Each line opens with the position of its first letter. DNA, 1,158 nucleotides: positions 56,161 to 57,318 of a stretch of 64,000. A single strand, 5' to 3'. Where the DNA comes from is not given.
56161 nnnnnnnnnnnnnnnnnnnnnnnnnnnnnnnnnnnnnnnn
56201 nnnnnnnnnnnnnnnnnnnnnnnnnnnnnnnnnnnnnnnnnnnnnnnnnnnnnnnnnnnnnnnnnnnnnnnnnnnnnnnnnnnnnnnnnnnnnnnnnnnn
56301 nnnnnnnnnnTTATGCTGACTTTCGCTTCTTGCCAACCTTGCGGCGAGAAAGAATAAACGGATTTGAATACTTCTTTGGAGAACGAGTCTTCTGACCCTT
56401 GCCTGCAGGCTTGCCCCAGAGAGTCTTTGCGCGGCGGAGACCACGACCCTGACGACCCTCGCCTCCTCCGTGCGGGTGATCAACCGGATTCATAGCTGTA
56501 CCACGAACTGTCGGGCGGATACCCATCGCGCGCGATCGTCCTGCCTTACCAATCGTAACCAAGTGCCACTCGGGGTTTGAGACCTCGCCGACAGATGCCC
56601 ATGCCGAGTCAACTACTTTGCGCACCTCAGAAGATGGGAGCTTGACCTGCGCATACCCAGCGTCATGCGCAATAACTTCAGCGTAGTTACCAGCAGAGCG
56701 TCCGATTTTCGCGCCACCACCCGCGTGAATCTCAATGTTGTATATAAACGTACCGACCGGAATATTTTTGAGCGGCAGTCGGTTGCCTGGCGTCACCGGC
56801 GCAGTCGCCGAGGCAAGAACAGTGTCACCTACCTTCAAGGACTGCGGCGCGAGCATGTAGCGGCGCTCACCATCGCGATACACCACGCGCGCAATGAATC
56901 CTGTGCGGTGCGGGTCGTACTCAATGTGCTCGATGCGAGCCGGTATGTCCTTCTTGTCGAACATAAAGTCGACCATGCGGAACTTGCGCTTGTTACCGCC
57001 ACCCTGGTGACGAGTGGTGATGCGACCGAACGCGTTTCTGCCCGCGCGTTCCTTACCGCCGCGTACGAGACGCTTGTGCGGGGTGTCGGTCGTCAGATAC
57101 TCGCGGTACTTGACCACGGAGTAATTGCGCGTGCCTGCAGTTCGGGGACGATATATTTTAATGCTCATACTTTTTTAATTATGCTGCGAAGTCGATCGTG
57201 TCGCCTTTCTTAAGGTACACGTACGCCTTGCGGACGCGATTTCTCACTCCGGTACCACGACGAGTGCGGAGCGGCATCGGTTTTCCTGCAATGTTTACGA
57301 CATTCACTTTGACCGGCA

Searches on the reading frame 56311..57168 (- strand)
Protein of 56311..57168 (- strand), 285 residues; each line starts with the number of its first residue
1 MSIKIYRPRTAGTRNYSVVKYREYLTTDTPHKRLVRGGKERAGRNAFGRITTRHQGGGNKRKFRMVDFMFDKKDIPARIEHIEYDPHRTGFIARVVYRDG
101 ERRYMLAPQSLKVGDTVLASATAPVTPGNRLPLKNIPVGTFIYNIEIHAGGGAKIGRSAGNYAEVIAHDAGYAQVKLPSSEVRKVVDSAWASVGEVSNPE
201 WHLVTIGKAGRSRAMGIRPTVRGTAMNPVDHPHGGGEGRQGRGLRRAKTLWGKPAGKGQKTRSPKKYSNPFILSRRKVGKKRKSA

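Call 55: search_protein_families(library=pfam, proteins=[window:56311-57168:-], max_evalue=0.01)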
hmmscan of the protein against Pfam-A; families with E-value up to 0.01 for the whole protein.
window:56311-57168:- (285 aa): 2 families
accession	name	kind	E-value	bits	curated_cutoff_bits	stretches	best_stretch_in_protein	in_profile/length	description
PF03947.24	Ribosomal_L2_C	-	8e-48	162.1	33.7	1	127-252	2-126/126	Ribosomal Proteins L2, C-terminal domain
PF00181.30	Ribosomal_L2_N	-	2.7e-30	104.6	23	1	43-118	1-76/77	Ribosomal Proteins L2, RNA binding N-terminal domain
